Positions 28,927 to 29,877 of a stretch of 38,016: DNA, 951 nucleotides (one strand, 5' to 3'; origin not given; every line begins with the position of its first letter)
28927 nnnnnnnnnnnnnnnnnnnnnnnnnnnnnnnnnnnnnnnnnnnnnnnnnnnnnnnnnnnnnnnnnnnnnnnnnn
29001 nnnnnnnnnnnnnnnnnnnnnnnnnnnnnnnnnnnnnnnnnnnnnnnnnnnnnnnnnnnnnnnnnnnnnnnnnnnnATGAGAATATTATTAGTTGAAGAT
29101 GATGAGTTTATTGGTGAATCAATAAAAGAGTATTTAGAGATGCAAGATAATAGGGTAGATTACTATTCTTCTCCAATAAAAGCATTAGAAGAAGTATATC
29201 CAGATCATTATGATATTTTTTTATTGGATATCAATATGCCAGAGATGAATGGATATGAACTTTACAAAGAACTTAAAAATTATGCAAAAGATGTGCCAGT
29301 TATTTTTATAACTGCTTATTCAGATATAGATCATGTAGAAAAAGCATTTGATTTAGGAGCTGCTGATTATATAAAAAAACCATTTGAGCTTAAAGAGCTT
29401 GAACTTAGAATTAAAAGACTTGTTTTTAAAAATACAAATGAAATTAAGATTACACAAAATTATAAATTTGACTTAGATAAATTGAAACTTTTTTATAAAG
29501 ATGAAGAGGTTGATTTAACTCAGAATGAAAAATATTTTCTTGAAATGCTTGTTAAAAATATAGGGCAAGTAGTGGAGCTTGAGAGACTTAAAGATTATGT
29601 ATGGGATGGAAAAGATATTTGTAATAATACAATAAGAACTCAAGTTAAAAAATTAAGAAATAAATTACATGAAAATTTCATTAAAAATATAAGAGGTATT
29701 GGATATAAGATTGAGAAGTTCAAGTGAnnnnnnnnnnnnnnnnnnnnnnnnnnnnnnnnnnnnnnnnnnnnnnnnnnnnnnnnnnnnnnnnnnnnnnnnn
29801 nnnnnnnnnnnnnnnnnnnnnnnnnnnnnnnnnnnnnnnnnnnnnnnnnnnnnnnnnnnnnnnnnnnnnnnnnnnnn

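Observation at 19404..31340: Shared 15-bp direct repeat (GCAC-N7-RCAC) at three nitrate/nitrite-respiration promoters, a candidate operator of the co-located OmpR-family regulator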

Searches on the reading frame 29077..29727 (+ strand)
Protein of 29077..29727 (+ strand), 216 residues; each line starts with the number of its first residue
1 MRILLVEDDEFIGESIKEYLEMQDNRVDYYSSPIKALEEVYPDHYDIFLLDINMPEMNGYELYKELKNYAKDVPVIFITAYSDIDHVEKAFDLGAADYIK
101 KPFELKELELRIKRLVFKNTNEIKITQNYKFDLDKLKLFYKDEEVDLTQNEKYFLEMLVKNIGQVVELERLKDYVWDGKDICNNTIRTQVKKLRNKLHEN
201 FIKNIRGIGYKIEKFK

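Call 8: search_protein_families(library=ncbifam, proteins=[window:29077-29727:+])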
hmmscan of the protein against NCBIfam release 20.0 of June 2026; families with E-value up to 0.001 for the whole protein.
window:29077-29727:+ (216 aa): 97 families (the best 25 are shown)
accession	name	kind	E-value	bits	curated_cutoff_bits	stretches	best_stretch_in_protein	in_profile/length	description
NF053854.1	RespRegPhoBBctds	equivalog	5.9e-35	120.7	270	1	3-212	1-224/225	two-component system response regulator PhoB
NF007663.1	PRK10336.1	equivalog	1.3e-34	119.8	345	1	1-212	1-216/219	quorum sensing response regulator transcription factor QseB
NF051850.1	RespRegRprY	equivalog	1.7e-34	119.2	370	1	1-212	5-226/234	response regulator transcription factor RprY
NF000402.1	vanR-B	exception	2.4e-34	118.7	480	1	1-214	3-218/219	vancomycin resistance response regulator transcription factor VanR-B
NF007928.2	PRK10643.1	equivalog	3.7e-34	118.3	330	1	1-211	1-215/216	two-component system response regulator PmrA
NF008296.0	PRK11083.1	equivalog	4.1e-34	118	273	1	2-213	5-226/228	two-component system response regulator CreB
NF041734.1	resp_reg_RppA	equivalog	3.9e-33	114.7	250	1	1-213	1-228/229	two-component system response regulator RppA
TIGR01387.1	cztR_silR_copR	subfamily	9.6e-33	113.6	279.2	1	3-211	1-217/218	heavy metal response regulator transcription factor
NF041733.1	resp_reg_CseB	equivalog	6.6e-32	110.7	350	1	2-213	2-227/228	two-component system response regulator CseB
NF012023.0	PRK15479.1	equivalog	1.4e-30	106.6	337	1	1-214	1-219/224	transcriptional regulator TctD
NF045944.1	ResRegRpaBCyano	equivalog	5.4e-30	104.5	330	1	4-213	1-228/229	response regulator transcription factor RpaB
NF040689.1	MtrAB_MtrA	equivalog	6.8e-30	104.1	300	1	3-212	1-218/219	MtrAB system response regulator MtrA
TIGR02154.1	PhoB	equivalog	2.1e-28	99.2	296.2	1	2-212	4-225/226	phosphate regulon transcriptional regulator PhoB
NF007346.1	PRK09836.1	equivalog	2.4e-28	99.5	420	1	1-213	1-222/227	copper/silver response regulator transcription factor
NF033118.1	vanR-O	exception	2.5e-28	99.1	505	1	1-213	4-221/233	vancomycin resistance response regulator transcription factor VanR-O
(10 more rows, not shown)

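Call 9: search_protein_families(library=pfam, proteins=[window:29077-29727:+])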
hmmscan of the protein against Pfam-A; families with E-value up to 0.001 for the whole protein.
window:29077-29727:+ (216 aa): 2 families
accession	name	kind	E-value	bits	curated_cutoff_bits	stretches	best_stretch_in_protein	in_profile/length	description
PF00072.30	Response_reg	-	2.1e-29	102.4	30.2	1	3-112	1-110/111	Response regulator receiver domain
PF00486.34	Trans_reg_C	-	2.7e-15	56.6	26.2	1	143-211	2-76/77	Transcriptional regulatory protein, C terminal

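Call 11: find_related_loci(query=window:29077-29727:+, collection=genome_contigs, flank=10000)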
Query window:29077-29727:+ (216 aa) in genome_contigs; peptide patterns used: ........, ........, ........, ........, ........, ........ (x = any residue, [..] = any of these).
600 stretches matched a pattern (row limit reached: there are more); 566 encode a relative of the query (tblastn E <= 1e-3); the best 80 are kept; 79 distinct loci.
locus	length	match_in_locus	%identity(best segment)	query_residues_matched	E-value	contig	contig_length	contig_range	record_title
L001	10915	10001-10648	82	1-216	2e-118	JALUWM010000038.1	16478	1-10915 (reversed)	MAG: Campylobacterales bacterium isolate 131-447_maxbin2_scaf2bin.057 131-447_scaffold_1917_c1, whole genome shotgun seq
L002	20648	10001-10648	82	1-216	2e-118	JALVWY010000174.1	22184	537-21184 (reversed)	MAG: Campylobacterales bacterium isolate M10_metabat2_scaf2bin.051 M10_NODE_947_length_22184_cov_154.470191, whole genom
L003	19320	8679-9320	81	1-214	5e-114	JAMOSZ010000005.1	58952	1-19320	MAG: Nautiliaceae bacterium isolate 4571-419_maxbin2_scaf2bin.073 4571-419_scaffold_110_c1, whole genome shotgun sequenc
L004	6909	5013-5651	70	1-214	2e-100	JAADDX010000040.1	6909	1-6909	MAG: Campylobacterota bacterium isolate L_MetaBat.128 contig-127_14546, whole genome shotgun sequence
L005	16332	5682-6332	41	1-213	6e-50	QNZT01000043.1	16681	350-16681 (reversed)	MAG: Sulfurospirillum sp. isolate MAG 6 Ga0226836_10000872, whole genome shotgun sequence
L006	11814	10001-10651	44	1-213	2e-48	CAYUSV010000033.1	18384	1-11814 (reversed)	MAG TPA_asm: uncultured Campylobacterales bacterium isolate SRP128015_co1_26 genome assembly, contig: NODE_4202_length_1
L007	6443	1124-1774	41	1-213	4e-47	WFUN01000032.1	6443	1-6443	MAG: Hydrogenimonas sp. isolate S139_75_esom k151_220282, whole genome shotgun sequence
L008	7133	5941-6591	39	1-213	1e-46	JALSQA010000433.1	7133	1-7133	MAG: Campylobacterales bacterium isolate 356-284_metabat2_scaf2bin.105 356-284_scaffold_7365_c1, whole genome shotgun se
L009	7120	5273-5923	38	1-213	1e-45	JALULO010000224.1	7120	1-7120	MAG: Campylobacterales bacterium isolate S145_maxbin2_scaf2bin.041_VB S145_NODE_5381_length_7120_cov_5.304018, whole gen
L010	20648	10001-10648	38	1-211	8e-41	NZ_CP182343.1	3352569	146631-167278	MAG: Arcobacter sp. isolate Pygsuia-1 chromosome, complete genome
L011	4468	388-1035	39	1-211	2e-40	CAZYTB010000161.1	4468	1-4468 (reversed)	MAG TPA_asm: uncultured Campylobacterales bacterium isolate SRP128015_co3_377 genome assembly, contig: NODE_28160_length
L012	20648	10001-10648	41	1-211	4e-40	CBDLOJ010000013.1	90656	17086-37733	MAG TPA_asm: uncultured Arcobacter sp. isolate SRR2018010_binner123_Refined_3 genome assembly, contig: ERZ3820729.44, wh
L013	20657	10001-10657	41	1-214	6e-40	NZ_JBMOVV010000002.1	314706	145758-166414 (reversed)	Arcobacter sp. YIC-464 Scaffold2, whole genome shotgun sequence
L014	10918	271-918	38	1-211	6e-39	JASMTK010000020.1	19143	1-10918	MAG: Arcobacteraceae bacterium isolate GSC-VFA-60_REP8 CoA_60C_k149_89310, whole genome shotgun sequence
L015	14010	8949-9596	39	1-211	3e-38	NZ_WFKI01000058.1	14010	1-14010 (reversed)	Poseidonibacter ostreae strain SJOD-M-6 SJOD-M-6_contig58, whole genome shotgun sequence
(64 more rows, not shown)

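Call 17: find_encoding_contigs(protein=window:29077-29727:+, flank=10000, max_places=6)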
Protein window:29077-29727:+ (216 aa): 3 contigs read that carry it; 3 places shown.
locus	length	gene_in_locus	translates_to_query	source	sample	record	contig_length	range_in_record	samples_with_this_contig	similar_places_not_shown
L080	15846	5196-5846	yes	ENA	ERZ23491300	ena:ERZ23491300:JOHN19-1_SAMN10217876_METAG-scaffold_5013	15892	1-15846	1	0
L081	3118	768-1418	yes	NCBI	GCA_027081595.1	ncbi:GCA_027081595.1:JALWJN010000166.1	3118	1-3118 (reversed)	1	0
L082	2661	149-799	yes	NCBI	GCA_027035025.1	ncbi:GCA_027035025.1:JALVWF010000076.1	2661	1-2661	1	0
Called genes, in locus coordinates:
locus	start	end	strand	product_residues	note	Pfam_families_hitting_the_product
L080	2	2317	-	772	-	?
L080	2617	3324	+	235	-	PF03466:LysR_substrate (weak), PF01547:SBP_bac_1, PF13531:SBP_bac_11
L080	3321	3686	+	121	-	-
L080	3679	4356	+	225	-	PF00528:BPD_transp_1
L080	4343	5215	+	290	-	PF00005:ABC_tran, PF02463:SMC_N (faint), PF09818:ABC_ATPase (faint), PF13304:AAA_21 (faint)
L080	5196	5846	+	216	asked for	PF00072:Response_reg, PF00486:Trans_reg_C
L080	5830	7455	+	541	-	PF02518:HATPase_c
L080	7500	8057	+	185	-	PF03264:Cytochrom_NNT, PF14537:Cytochrom_c3_2 (faint), PF09699:Paired_CXXCH_1 (faint)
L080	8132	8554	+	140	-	PF03190:Thioredox_DsbH, PF00085:Thioredoxin (weak), PF13899:Thioredoxin_7, PF13098:Thioredoxin_2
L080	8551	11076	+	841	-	PF05140:ResB, PF01578:Cytochrom_C_asm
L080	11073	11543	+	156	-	PF03831:YjdM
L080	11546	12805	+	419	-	PF05201:GlutR_N, PF01488:Shikimate_DH, PF00745:GlutR_dimer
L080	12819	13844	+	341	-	PF01208:URO-D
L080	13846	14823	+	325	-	PF00490:ALAD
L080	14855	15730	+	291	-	PF01379:Porphobil_deam, PF03900:Porphobil_deamC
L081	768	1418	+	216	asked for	PF00072:Response_reg, PF00486:Trans_reg_C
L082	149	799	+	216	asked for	PF00072:Response_reg, PF00486:Trans_reg_C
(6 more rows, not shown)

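Call 18: find_homologous_proteins(query=window:29077-29727:+, max_evalue=1e-30)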
Query window:29077-29727:+ (216 aa): 325 proteins with E <= 1e-30 among 2827 candidates; the best 120 are listed.
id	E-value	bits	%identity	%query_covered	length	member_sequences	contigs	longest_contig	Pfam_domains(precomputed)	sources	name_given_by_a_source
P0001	7.1e-128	443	94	100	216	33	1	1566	PF00486.35,PF00072.31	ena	-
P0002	5.5e-121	420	87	100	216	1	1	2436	PF00486.35,PF00072.31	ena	-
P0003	4.5e-117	407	85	100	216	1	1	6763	PF00486.35,PF00072.31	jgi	-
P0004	8.7e-117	406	85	99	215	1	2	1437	PF00486.35,PF00072.31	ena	-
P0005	9.6e-117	406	85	100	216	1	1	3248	PF00486.35,PF00072.31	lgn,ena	-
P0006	4.0e-115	401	83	100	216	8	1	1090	PF00486.35,PF00072.31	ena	-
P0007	9.4e-115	400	85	100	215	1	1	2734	PF00486.35,PF00072.31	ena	-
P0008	9.9e-115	400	85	99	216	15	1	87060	PF00486.35,PF00072.31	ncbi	-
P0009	1.0e-114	400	84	99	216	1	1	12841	PF00486.35,PF00072.31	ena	-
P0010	1.4e-114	399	83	100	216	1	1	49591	PF00486.35,PF00072.31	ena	-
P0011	2.5e-114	398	84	99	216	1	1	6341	PF00486.35,PF00072.31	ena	-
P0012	2.6e-114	398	84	99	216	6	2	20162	PF00486.35,PF00072.31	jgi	-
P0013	2.8e-114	398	83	100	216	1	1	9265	PF00486.35,PF00072.31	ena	-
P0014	3.2e-114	398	83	100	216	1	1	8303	PF00486.35,PF00072.31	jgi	-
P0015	3.6e-114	398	84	99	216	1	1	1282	PF00486.35,PF00072.31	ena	-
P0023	6.7e-113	394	83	99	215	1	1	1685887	PF00486.35,PF00072.31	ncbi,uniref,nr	ncbi:response regulator transcription factor [Caminibacter mediatlanticus TB-2]|uniref:Response regu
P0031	2.3e-111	389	81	99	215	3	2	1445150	PF00486.35,PF00072.31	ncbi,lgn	ncbi:response regulator [Caminibacter profundus]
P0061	3.7e-104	365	79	99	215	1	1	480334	PF00486.35,PF00072.31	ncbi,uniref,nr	ncbi:conserved hypothetical protein [Lebetimonas natsushimae]|uniref:Two-component system, OmpR fami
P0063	2.5e-103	362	76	99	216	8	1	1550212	PF00486.35,PF00072.31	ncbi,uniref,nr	ncbi:response regulator transcription factor [Lebetimonas sp. JH369]|uniref:response regulator trans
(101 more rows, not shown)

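Call 19: find_encoding_contigs(protein=P0023, flank=10000, max_places=1)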
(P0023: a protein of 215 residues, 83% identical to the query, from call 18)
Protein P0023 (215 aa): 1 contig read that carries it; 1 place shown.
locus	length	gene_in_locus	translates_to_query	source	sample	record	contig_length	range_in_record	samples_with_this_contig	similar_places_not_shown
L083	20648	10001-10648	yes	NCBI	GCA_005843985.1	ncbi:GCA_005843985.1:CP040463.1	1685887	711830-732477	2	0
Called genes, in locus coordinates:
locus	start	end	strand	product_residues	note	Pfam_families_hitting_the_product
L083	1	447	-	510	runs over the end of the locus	PF13435:Cytochrome_C554 (faint), PF14522:Cytochrome_C7 (faint), PF22678:Cytochrom_c_NrfB-like (faint), PF22113:Mtrc-MtrF_II-IV_dom (faint), PF14537:Cytochrom_c3_2 (weak), PF13447:Multi-haem_cyto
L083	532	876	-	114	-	PF03927:NapD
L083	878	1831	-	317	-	PF23381:Beta-prop_IFT122_1st, PF23414:Beta-prop_EML_2 (faint), PF25172:Beta-prop_WDR3_2nd (faint), PF25175:Beta-prop_WDR5 (faint), PF24807:WD40_CDC20-Fz (faint), PF25174:Beta-prop_THOC3 (weak), PF23389:Beta-prop_WDR19_1st (weak), PF23381:Beta-prop_IFT122_1st (weak), +4 more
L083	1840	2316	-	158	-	PF13183:Fer4_8 (faint), PF13237:Fer4_10 (faint), PF14697:Fer4_21 (faint), PF12838:Fer4_7 (weak), PF13187:Fer4_9 (faint), PF12797:Fer4_2 (weak), PF00037:Fer4, PF12837:Fer4_6 (weak)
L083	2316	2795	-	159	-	PF03892:NapB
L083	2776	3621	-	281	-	PF12801:Fer4_5, PF25160:LdpA_Fe-S-bd (faint), PF00037:Fer4 (faint), PF12797:Fer4_2 (faint), PF12838:Fer4_7 (faint), PF12801:Fer4_5 (weak), PF12837:Fer4_6 (weak), PF13237:Fer4_10, +3 more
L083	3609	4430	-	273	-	PF13187:Fer4_9 (faint), PF13183:Fer4_8 (faint), PF13237:Fer4_10 (faint), PF00037:Fer4 (faint), PF12797:Fer4_2 (faint), PF12838:Fer4_7 (weak), PF14697:Fer4_21 (weak), PF12838:Fer4_7 (weak), +2 more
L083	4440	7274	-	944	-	PF10518:TAT_signal (weak), PF04879:Molybdop_Fe4S4, PF00384:Molybdopterin, PF01568:Molydop_binding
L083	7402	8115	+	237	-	PF01547:SBP_bac_1 (faint), PF13531:SBP_bac_11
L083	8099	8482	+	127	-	-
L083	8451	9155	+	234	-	PF00528:BPD_transp_1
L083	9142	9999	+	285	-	PF00005:ABC_tran, PF13304:AAA_21 (faint)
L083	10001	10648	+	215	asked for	PF00072:Response_reg, PF00486:Trans_reg_C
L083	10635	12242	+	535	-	PF00512:HisKA (weak), PF02518:HATPase_c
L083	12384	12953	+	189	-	PF03264:Cytochrom_NNT, PF22113:Mtrc-MtrF_II-IV_dom (faint), PF09699:Paired_CXXCH_1 (faint), PF14537:Cytochrom_c3_2 (faint)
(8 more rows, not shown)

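Call 20: find_encoding_contigs(protein=P0031, flank=10000, max_places=1)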
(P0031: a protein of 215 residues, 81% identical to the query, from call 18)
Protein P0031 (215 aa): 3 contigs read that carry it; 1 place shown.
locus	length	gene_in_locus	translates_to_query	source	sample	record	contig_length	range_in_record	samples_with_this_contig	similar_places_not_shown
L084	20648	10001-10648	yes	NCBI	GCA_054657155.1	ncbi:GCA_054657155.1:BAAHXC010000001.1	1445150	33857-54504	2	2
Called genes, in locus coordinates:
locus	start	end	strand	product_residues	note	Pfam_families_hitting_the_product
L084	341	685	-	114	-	PF03927:NapD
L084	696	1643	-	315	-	PF23414:Beta-prop_EML_2 (faint), PF24807:WD40_CDC20-Fz (faint), PF25175:Beta-prop_WDR5 (faint), PF23389:Beta-prop_WDR19_1st (faint), PF25171:Beta-prop_WDR36-Utp21_1st (weak), PF25174:Beta-prop_THOC3, PF24817:WD40_WDHD1_1st (weak), PF23381:Beta-prop_IFT122_1st (weak), +2 more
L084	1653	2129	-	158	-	PF13237:Fer4_10 (faint), PF13187:Fer4_9 (faint), PF14697:Fer4_21 (weak), PF25160:LdpA_Fe-S-bd (weak), PF12838:Fer4_7 (weak), PF12797:Fer4_2 (weak), PF00037:Fer4, PF12837:Fer4_6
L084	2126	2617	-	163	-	PF03892:NapB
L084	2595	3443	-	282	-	PF12801:Fer4_5, PF25160:LdpA_Fe-S-bd (faint), PF00037:Fer4 (faint), PF12797:Fer4_2 (faint), PF12838:Fer4_7 (faint), PF13187:Fer4_9 (faint), PF12837:Fer4_6 (weak), PF13237:Fer4_10, +2 more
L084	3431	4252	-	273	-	PF13187:Fer4_9 (faint), PF00037:Fer4 (faint), PF12797:Fer4_2 (faint), PF13183:Fer4_8 (faint), PF13237:Fer4_10 (faint), PF13484:Fer4_16 (faint), PF14697:Fer4_21 (weak), PF12838:Fer4_7 (weak), +1 more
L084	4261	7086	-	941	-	PF04879:Molybdop_Fe4S4, PF00384:Molybdopterin, PF01568:Molydop_binding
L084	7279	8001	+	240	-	PF01547:SBP_bac_1, PF13531:SBP_bac_11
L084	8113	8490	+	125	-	PF03459:TOBE (faint)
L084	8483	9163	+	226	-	PF00528:BPD_transp_1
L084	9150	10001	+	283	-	PF00005:ABC_tran, PF13304:AAA_21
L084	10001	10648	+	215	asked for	PF00072:Response_reg, PF00486:Trans_reg_C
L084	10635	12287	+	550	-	PF00512:HisKA (weak), PF02518:HATPase_c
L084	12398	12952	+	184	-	PF03264:Cytochrom_NNT, PF14537:Cytochrom_c3_2 (faint)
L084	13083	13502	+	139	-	PF03190:Thioredox_DsbH, PF00085:Thioredoxin (weak), PF13899:Thioredoxin_7, PF13098:Thioredoxin_2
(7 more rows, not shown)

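Call 21: find_encoding_contigs(protein=P0061, flank=10000, max_places=1)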
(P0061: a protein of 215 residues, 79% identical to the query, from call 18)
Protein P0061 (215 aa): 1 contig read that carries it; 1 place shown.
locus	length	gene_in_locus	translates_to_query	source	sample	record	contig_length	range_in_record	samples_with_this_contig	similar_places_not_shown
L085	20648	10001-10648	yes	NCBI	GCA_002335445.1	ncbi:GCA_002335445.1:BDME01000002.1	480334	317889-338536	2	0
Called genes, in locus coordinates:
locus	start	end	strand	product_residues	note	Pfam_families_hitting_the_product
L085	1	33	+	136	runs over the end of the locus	PF03190:Thioredox_DsbH, PF13098:Thioredoxin_2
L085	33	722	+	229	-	PF02683:DsbD_TM, PF13386:DsbD_2 (weak)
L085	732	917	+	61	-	-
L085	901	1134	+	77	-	-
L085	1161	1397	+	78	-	PF13442:Cytochrome_CBB3 (weak)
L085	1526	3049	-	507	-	PF13435:Cytochrome_C554 (faint), PF14537:Cytochrom_c3_2 (faint), PF22678:Cytochrom_c_NrfB-like (faint), PF09699:Paired_CXXCH_1 (faint), PF14522:Cytochrome_C7 (faint), PF13447:Multi-haem_cyto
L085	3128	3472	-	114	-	PF03927:NapD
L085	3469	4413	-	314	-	PF17005:WD40_like (faint), PF23775:Beta-prop_RIG_2nd (faint), PF25175:Beta-prop_WDR5 (faint), PF23381:Beta-prop_IFT122_1st, PF24814:WD40_Prp19 (weak), PF25174:Beta-prop_THOC3, PF24807:WD40_CDC20-Fz (weak), PF25172:Beta-prop_WDR3_2nd (weak), +4 more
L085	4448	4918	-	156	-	PF13187:Fer4_9 (faint), PF13237:Fer4_10 (faint), PF12838:Fer4_7 (weak), PF14697:Fer4_21 (weak), PF12838:Fer4_7 (weak), PF25160:LdpA_Fe-S-bd (weak), PF12797:Fer4_2 (weak), PF00037:Fer4, +1 more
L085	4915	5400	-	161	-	PF03892:NapB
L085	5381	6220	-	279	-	PF12801:Fer4_5, PF25160:LdpA_Fe-S-bd (faint), PF12838:Fer4_7 (faint), PF13187:Fer4_9 (faint), PF13484:Fer4_16 (faint), PF12801:Fer4_5 (weak), PF12837:Fer4_6 (weak), PF13237:Fer4_10 (weak), +2 more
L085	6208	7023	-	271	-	PF13183:Fer4_8 (faint), PF13187:Fer4_9 (faint), PF13237:Fer4_10 (faint), PF00037:Fer4 (faint), PF12797:Fer4_2 (faint), PF12837:Fer4_6 (faint), PF14697:Fer4_21 (weak), PF12838:Fer4_7, +1 more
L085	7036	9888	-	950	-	PF10518:TAT_signal (weak), PF04879:Molybdop_Fe4S4, PF00384:Molybdopterin, PF01568:Molydop_binding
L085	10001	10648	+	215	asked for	PF00072:Response_reg, PF00486:Trans_reg_C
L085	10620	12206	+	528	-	PF02518:HATPase_c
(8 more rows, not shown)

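Call 22: find_encoding_contigs(protein=P0063, flank=10000, max_places=1)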
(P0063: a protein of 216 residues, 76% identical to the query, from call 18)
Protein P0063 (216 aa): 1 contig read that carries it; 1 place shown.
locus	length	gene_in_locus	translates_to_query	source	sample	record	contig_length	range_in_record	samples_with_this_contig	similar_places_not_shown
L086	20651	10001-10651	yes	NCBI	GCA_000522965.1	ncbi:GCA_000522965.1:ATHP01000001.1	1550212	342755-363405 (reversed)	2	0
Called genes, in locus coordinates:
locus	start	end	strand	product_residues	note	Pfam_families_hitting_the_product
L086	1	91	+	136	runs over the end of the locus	PF03190:Thioredox_DsbH, PF13899:Thioredoxin_7 (weak), PF13098:Thioredoxin_2 (weak)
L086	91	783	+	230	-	PF02683:DsbD_TM, PF13386:DsbD_2 (weak)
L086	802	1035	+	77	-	-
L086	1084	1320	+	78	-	-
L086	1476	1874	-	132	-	-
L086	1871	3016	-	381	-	PF13435:Cytochrome_C554 (faint), PF22678:Cytochrom_c_NrfB-like (faint), PF14522:Cytochrome_C7 (faint), PF09699:Paired_CXXCH_1 (faint), PF14537:Cytochrom_c3_2 (weak), PF13447:Multi-haem_cyto, PF22113:Mtrc-MtrF_II-IV_dom (weak)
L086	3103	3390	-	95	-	PF03927:NapD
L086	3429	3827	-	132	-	PF23381:Beta-prop_IFT122_1st (faint), PF25173:Beta-prop_WDR3_1st (faint), PF25175:Beta-prop_WDR5 (faint), PF24782:WD40_MABP1-WDR62_2nd (faint)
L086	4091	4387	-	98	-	-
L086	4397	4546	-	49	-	PF12838:Fer4_7 (weak), PF13187:Fer4_9 (weak), PF14697:Fer4_21 (weak), PF25160:LdpA_Fe-S-bd (weak), PF12797:Fer4_2 (weak), PF00037:Fer4, PF12837:Fer4_6 (weak)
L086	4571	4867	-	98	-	PF12838:Fer4_7 (weak), PF13187:Fer4_9 (weak)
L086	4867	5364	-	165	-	PF03892:NapB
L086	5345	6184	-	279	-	PF12801:Fer4_5, PF25160:LdpA_Fe-S-bd (faint), PF14697:Fer4_21 (faint), PF12838:Fer4_7 (faint), PF13187:Fer4_9 (faint), PF00037:Fer4 (faint), PF12837:Fer4_6 (weak), PF13237:Fer4_10 (weak)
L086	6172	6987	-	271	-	PF13187:Fer4_9 (faint), PF13237:Fer4_10 (faint), PF00037:Fer4 (faint), PF12797:Fer4_2 (faint), PF12837:Fer4_6 (faint), PF13484:Fer4_16 (faint), PF14697:Fer4_21 (weak), PF12838:Fer4_7 (weak)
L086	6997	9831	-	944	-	PF10518:TAT_signal (weak), PF04879:Molybdop_Fe4S4, PF00384:Molybdopterin, PF01568:Molydop_binding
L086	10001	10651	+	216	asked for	PF00072:Response_reg, PF00486:Trans_reg_C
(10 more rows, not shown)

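Call 48: search_solved_structures(query=window:29077-29727:+, max_evalue=1e-20)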
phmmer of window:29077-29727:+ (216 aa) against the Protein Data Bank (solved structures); distinct sequences matched with E-value up to 1e-20: 7.
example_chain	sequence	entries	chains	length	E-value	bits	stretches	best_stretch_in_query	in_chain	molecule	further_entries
1kgs_A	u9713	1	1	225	6.4e-31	111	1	1-211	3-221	DNA BINDING RESPONSE REGULATOR D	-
7lz9_A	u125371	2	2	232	4.8e-27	98.4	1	1-213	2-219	Putative two-component system response regulator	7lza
4q7e_A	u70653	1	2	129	5.5e-24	88.4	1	2-116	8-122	Response regulator of a two component regulatory system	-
8jo2_H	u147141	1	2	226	4.5e-23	85.4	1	1-212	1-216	DNA-binding transcriptional regulator BasR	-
4s04_A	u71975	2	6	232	4.9e-23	85.3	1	1-212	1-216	DNA-binding transcriptional regulator BasR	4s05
3q9s_A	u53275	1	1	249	1.4e-21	80.6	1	2-199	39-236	DNA-binding response regulator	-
1p2f_A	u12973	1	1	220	1.7e-21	80.2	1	2-211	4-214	Response Regulator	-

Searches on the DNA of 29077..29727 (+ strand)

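Call 66: search_rna_families(sources=[L001, L002, L083, L084, L113, L116, L172], threshold=gathering)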
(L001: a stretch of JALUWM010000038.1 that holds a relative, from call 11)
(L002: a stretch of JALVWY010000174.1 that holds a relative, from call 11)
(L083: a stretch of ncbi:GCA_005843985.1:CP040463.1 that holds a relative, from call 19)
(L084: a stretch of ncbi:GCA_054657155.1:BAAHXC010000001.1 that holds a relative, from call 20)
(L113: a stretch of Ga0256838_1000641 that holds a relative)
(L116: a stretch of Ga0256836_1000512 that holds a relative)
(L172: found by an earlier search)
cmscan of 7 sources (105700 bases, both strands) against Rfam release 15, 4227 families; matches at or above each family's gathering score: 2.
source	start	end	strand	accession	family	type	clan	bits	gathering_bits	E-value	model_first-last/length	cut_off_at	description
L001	7232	7350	+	RF01055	Molybdenum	Cis-reg; riboswitch;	-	79.2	36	2.6e-17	1-135/135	no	Molybdenum/Tungsten riboswitch aptamer (Moco RNA motif)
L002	7233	7352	+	RF01055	Molybdenum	Cis-reg; riboswitch;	-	71.4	36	5.1e-15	1-135/135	no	Molybdenum/Tungsten riboswitch aptamer (Moco RNA motif)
